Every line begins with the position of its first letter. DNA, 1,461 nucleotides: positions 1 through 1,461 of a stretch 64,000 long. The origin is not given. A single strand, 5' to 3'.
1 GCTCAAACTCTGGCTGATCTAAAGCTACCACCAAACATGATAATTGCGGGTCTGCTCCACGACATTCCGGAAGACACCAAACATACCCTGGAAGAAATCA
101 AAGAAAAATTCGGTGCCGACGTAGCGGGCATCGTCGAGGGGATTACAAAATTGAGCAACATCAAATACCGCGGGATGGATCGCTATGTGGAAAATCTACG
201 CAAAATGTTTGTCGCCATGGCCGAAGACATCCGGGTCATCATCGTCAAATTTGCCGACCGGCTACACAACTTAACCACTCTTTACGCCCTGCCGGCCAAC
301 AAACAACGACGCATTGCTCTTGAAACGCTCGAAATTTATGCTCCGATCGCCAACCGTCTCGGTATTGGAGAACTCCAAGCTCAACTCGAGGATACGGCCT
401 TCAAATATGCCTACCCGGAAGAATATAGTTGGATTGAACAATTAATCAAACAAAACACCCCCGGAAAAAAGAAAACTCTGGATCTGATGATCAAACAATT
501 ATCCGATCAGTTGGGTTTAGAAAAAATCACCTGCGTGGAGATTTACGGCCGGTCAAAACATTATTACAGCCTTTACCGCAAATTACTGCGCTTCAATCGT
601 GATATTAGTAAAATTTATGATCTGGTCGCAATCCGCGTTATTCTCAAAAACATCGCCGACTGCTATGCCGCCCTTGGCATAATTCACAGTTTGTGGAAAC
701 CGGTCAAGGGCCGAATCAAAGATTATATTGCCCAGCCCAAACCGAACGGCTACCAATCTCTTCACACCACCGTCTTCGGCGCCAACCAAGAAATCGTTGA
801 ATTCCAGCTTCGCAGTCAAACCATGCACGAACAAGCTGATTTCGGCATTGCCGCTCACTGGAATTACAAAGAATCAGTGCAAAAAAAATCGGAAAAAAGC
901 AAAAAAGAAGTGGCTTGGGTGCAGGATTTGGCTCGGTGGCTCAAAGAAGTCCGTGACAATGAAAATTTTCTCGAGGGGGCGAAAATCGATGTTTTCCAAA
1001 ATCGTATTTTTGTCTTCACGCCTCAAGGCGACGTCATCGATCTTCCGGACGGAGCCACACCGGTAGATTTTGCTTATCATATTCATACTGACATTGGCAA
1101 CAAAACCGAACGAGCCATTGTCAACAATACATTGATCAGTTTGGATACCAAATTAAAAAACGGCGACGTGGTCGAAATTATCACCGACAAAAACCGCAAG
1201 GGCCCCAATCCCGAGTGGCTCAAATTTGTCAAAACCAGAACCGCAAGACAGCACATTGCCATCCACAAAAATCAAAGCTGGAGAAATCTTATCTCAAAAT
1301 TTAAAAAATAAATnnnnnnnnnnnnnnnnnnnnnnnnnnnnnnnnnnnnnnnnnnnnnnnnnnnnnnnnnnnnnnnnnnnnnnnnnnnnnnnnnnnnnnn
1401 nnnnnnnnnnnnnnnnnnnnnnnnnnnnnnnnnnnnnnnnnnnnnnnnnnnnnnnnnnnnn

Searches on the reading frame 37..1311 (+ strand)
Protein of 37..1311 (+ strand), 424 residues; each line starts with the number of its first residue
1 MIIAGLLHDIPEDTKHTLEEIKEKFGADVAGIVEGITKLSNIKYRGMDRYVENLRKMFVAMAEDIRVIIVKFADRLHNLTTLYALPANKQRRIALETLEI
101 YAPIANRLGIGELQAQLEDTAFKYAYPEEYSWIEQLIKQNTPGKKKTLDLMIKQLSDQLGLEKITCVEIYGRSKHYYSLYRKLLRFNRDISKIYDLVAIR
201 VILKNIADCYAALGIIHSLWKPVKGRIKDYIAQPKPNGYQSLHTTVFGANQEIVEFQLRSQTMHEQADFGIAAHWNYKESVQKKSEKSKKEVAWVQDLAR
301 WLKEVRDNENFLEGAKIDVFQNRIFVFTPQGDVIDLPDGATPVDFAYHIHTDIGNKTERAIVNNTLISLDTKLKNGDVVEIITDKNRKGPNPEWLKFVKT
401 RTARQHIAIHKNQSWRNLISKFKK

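Call 69: find_encoding_contigs(protein=window:37-1311:+, flank=10000, max_places=1)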
Protein window:37-1311:+ (424 aa): no gene with exactly this product is on record in the collection.
